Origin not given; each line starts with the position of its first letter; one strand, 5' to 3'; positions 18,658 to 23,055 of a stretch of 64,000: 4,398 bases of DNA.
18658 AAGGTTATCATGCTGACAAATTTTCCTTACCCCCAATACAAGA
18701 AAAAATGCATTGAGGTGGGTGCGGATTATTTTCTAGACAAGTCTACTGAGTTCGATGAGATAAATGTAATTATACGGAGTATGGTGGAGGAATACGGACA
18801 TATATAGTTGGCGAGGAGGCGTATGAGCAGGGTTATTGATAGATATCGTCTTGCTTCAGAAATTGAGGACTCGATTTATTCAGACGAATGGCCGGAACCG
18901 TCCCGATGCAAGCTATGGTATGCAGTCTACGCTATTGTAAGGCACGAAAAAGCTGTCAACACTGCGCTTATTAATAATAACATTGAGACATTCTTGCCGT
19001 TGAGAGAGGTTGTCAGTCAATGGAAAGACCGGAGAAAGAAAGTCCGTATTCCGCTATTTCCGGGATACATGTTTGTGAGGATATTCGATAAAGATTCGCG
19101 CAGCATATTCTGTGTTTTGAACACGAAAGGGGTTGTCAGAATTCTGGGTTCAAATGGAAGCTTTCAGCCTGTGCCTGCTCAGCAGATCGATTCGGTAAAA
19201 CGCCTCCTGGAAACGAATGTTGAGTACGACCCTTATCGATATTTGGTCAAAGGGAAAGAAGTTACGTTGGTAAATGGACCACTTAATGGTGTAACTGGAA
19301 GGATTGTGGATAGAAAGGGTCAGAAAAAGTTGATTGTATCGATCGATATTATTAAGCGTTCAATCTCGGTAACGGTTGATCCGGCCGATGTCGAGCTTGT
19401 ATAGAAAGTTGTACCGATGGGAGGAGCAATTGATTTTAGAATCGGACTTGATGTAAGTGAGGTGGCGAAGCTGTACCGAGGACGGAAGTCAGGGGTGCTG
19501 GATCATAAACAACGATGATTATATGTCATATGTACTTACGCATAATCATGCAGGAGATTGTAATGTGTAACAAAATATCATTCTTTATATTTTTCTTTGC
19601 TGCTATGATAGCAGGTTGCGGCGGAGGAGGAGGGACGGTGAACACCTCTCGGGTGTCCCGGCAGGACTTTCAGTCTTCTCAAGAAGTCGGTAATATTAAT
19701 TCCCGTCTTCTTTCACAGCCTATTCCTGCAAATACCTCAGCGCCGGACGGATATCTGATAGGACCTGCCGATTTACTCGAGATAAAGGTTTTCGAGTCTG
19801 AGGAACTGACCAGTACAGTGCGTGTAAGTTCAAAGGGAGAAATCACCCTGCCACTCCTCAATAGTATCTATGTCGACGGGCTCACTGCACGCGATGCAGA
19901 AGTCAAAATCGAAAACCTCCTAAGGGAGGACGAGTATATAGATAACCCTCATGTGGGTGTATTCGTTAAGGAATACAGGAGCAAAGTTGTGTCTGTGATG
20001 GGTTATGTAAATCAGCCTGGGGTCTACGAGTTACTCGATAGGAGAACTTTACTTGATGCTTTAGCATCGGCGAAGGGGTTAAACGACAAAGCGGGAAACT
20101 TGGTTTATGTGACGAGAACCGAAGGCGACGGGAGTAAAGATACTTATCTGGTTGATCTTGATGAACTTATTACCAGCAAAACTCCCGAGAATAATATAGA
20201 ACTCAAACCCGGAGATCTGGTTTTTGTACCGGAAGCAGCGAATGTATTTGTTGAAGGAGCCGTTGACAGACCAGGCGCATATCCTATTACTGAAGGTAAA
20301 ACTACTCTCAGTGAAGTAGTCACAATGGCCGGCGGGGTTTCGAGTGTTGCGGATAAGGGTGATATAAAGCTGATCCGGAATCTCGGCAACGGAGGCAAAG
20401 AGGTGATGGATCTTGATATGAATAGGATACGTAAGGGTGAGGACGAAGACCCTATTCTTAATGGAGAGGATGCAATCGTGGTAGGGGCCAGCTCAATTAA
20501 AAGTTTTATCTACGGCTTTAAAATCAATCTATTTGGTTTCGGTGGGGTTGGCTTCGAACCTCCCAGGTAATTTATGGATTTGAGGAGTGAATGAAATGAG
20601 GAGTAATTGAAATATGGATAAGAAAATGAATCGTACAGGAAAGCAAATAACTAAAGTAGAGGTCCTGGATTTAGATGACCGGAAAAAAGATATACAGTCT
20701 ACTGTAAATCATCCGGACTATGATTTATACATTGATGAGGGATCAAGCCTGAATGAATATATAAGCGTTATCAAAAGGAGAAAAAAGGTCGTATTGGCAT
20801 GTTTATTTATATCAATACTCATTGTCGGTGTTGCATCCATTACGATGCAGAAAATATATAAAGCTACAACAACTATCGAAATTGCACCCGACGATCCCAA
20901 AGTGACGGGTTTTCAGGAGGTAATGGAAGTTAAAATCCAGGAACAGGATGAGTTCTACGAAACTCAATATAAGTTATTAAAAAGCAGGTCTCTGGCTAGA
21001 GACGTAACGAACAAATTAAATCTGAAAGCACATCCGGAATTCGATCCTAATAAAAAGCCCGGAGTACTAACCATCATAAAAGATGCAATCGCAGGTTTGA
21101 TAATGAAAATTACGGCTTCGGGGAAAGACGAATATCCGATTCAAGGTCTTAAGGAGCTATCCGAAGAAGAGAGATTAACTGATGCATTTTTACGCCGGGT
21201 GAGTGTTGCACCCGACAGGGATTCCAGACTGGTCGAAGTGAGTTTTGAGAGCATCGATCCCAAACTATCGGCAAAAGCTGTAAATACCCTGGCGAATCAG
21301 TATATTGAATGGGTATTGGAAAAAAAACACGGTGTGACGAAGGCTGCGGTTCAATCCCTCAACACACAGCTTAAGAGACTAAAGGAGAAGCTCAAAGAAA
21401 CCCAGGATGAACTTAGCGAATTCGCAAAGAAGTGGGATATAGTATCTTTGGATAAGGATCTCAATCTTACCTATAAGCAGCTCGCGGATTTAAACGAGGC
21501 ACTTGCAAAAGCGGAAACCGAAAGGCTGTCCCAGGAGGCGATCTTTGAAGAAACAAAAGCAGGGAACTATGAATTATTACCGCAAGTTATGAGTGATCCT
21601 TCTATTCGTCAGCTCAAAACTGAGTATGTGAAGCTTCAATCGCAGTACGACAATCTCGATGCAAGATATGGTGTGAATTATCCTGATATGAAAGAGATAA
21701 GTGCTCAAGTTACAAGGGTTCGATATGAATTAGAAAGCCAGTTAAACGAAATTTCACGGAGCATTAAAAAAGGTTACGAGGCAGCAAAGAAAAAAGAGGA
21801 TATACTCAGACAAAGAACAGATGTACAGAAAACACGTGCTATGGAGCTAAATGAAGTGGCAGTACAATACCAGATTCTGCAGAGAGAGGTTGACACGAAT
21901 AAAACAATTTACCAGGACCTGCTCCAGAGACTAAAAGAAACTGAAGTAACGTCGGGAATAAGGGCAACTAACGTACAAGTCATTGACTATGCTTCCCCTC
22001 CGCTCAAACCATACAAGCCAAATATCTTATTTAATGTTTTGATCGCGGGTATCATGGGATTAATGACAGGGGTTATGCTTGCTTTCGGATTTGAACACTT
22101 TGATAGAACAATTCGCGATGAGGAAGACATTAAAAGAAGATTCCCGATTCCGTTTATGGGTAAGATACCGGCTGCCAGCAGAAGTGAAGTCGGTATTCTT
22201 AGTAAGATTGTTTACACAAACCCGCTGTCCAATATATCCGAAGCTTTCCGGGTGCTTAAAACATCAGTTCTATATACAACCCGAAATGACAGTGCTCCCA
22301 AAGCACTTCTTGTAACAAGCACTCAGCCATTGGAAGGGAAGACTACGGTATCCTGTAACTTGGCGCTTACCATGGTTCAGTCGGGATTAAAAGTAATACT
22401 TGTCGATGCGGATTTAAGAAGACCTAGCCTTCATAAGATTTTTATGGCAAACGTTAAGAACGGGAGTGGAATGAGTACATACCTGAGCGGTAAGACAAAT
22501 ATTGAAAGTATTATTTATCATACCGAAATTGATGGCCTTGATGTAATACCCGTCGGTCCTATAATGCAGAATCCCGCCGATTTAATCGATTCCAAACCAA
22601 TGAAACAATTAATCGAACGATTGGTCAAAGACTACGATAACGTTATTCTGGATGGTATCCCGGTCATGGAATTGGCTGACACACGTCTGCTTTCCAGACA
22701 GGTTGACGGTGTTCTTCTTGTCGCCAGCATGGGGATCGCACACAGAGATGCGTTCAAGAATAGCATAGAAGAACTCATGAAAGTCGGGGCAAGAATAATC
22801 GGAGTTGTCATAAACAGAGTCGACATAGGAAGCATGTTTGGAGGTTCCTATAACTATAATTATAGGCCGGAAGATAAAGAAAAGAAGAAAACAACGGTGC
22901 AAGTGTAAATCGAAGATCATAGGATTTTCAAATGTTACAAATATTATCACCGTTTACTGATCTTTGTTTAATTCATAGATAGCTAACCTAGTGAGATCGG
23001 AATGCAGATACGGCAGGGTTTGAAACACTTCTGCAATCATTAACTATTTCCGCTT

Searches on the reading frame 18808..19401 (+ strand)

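Call 8: search_protein_families(library=pfam, proteins=[window:18808-19401:+], max_evalue=0.001)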
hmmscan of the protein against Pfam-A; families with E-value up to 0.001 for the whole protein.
window:18808-19401:+ (198 aa): 1 family
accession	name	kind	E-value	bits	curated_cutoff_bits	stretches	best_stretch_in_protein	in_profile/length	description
PF02357.24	NusG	-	4e-21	75.8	22.2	1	36-130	2-92/93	Transcription termination factor nusG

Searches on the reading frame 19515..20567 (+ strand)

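Call 8: search_protein_families(library=pfam, proteins=[window:19515-20567:+], max_evalue=0.001)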
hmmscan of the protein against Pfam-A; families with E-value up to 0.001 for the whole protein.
window:19515-20567:+ (351 aa): 3 families
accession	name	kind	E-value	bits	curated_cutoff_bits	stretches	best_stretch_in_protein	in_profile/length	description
PF22461.2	SLBB_2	-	2e-24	85.9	27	2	157-238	1-79/79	SLBB domain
PF02563.21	Poly_export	-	1.3e-19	70.6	28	1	76-151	3-76/77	Polysaccharide biosynthesis/export protein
PF10531.15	SLBB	-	7.4e-18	64.6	27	2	244-295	2-50/55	SLBB domain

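Call 19: search_protein_families(library=ncbifam, proteins=[window:19515-20567:+], max_evalue=0.00001)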
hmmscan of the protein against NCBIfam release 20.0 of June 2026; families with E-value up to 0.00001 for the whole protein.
window:19515-20567:+ (351 aa): 4 families
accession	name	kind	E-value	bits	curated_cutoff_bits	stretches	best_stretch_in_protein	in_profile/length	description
TIGR03028.1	EpsE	equivalog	4.7e-51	173.4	262.65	2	80-309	2-229/239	polysaccharide export protein EpsE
TIGR03027.2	pepcterm_export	equivalog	6.5e-36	123.6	180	1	80-241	3-167/169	XrtA/PEP-CTERM system exopolysaccharide export protein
NF041843.1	EpsY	equivalog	1.2e-24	86.7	320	1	76-238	49-210/211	exopolysaccharide export protein EpsY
NF011658.0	PRK15078.1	subfamily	3.3e-21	75.5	333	1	80-293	85-307/380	polysaccharide export protein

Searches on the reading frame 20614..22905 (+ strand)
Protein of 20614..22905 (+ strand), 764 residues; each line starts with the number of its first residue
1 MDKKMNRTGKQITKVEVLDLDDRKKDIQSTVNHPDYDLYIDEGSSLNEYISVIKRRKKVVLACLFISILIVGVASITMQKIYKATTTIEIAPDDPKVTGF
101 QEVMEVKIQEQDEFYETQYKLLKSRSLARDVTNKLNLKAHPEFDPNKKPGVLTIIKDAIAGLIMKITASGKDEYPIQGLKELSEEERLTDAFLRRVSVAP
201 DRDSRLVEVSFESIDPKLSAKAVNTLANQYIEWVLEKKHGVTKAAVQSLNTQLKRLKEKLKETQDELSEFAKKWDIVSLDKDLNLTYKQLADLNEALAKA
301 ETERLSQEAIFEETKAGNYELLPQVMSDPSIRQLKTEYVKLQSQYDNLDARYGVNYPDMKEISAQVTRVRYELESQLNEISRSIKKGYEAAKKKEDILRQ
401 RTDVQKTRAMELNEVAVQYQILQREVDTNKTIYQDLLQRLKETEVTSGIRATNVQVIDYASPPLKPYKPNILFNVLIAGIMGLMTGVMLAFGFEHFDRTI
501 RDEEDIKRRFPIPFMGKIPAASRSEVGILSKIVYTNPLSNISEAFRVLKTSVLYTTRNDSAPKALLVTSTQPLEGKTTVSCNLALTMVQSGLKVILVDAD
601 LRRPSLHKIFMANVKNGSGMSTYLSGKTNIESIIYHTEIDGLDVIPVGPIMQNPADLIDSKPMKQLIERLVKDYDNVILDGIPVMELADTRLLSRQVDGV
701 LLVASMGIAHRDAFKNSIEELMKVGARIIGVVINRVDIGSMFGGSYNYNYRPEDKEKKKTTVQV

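Call 8: search_protein_families(library=pfam, proteins=[window:20614-22905:+], max_evalue=0.001)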
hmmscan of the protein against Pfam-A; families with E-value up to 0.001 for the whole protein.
window:20614-22905:+ (764 aa): 5 families
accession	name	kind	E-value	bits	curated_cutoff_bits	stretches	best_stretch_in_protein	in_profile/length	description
PF13807.11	GNVR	-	6.3e-15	55.3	27.7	1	422-491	9-78/82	G-rich domain on putative tyrosine kinase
PF13614.12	AAA_31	-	2.5e-11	44.3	27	1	575-693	14-137/177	AAA domain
PF01656.29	CbiA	-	5.9e-10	39.6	25.4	1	568-737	4-84/125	CobQ/CobB/MinD/ParA nucleotide binding domain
PF02706.20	Wzz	-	1.1e-09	39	25.5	1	46-135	5-91/91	Chain length determinant protein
PF10609.15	ParA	-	4.9e-08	33.1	27.1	1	565-734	6-173/246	NUBPL iron-transfer P-loop NTPase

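Call 19: search_protein_families(library=ncbifam, proteins=[window:20614-22905:+], max_evalue=0.00001)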
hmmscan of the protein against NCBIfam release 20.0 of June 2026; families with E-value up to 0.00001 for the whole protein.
window:20614-22905:+ (764 aa): 14 families
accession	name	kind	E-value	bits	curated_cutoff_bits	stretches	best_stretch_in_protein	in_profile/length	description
TIGR01005.1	eps_transp_fam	subfamily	5.8e-75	252.9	411.7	2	46-523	6-482/754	exopolysaccharide transport protein family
TIGR03017.1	EpsF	equivalog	1.1e-71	241.9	422.75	2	186-518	113-443/444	chain length determinant protein EpsF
NF007350.0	PRK09841.1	equivalog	4.8e-56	190.3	1248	1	371-751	321-718/726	tyrosine-protein kinase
TIGR01007.1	eps_fam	subfamily_domain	5.7e-49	166.4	108.05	1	543-748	1-202/204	polysaccharide biosynthesis tyrosine autokinase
NF008568.0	PRK11519.1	equivalog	2.1e-43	148.5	1068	1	356-754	310-719/720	tyrosine-protein kinase Wzc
TIGR03018.1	pepcterm_TyrKin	hypoth_equivalog_domain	7.3e-40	136.5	230.65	1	534-734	4-207/207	XrtA-associated tyrosine autokinase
TIGR03007.1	pepcterm_ChnLen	equivalog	1.2e-35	122.7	278.85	1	180-523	97-465/498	XrtA system polysaccharide chain length determinant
TIGR03029.1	EpsG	equivalog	5.2e-31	107.8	313.8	1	523-734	64-273/274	chain length determinant protein tyrosine kinase EpsG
TIGR01969.1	minD_arch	subfamily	5.4e-16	58.5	201.75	1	568-737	6-171/251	cell division ATPase MinD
TIGR01006.1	polys_exp_MPA1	subfamily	8.3e-14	51.6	296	1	420-520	124-223/226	CspC family polysaccharide chain length determinant protein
TIGR01010.1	BexC_CtrB_KpsE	subfamily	3.1e-12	46.3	437.5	1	177-305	103-231/362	polysaccharide export inner-membrane protein, BexC/CtrB/KpsE family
TIGR01968.1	minD_bact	equivalog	1e-08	34.8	212.9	1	564-688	3-126/261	septum site-determining protein MinD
TIGR03371.1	cellulose_yhjQ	equivalog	1e-06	28.4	157.85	1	568-740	7-182/246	cellulose biosynthesis protein BcsQ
NF041136.1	MrpORP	equivalog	3.5e-06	26.5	450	1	563-664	6-99/365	iron-sulfur cluster carrier protein MrpORP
